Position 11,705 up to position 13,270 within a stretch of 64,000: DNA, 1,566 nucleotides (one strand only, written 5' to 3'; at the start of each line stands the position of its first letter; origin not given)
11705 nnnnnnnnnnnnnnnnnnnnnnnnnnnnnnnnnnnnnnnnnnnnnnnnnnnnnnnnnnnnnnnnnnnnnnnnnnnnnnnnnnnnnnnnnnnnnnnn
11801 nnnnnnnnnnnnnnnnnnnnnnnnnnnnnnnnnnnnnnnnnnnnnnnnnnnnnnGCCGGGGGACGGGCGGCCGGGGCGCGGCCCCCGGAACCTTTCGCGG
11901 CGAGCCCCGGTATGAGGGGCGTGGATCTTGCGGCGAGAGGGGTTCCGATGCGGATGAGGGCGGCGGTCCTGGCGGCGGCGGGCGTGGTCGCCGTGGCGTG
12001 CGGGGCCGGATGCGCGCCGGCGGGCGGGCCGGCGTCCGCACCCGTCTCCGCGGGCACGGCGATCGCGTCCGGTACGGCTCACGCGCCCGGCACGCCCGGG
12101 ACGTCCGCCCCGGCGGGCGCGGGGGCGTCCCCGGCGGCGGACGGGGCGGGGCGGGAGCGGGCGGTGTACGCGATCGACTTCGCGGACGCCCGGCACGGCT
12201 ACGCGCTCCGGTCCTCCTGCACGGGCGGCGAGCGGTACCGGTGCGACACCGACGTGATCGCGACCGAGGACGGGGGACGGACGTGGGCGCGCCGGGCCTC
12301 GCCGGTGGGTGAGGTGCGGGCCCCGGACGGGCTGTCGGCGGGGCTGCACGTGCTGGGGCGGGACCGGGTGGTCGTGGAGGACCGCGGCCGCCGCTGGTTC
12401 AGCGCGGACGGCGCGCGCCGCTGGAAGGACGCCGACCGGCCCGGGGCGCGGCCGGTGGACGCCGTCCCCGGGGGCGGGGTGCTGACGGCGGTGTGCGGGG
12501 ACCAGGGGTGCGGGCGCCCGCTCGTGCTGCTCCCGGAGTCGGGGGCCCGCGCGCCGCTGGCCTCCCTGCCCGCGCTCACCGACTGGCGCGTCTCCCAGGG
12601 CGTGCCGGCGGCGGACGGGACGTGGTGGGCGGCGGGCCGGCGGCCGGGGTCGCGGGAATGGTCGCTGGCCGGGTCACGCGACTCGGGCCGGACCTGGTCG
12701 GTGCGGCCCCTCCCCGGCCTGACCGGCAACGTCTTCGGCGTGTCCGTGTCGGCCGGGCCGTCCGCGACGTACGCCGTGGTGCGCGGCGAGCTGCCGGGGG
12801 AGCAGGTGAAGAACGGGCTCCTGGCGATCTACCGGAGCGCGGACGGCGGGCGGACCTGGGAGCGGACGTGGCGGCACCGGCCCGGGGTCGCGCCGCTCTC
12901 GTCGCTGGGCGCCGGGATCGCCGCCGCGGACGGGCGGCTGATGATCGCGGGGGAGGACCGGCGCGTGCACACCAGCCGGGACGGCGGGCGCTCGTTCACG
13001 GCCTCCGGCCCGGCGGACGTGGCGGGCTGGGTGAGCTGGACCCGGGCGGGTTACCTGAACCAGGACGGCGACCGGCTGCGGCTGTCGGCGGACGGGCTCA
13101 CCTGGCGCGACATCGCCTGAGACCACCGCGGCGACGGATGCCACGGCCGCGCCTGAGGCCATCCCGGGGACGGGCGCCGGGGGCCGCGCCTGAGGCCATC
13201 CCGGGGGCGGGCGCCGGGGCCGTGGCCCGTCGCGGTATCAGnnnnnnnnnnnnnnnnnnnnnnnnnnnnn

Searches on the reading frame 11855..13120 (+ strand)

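Call 55: search_protein_families(library=pfam, proteins=[window:11855-13120:+], max_evalue=0.001)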
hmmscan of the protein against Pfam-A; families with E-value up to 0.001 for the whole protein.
window:11855-13120:+ (421 aa): 2 families
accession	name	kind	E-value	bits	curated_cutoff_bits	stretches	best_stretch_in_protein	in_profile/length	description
PF02012.26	BNR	-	3.9e-05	23.5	27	0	326-337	1-12/12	BNR/Asp-box repeat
PF24316.1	Tli3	-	0.00036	21.3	27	0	120-146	73-97/129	T6SS Tli3 immunity protein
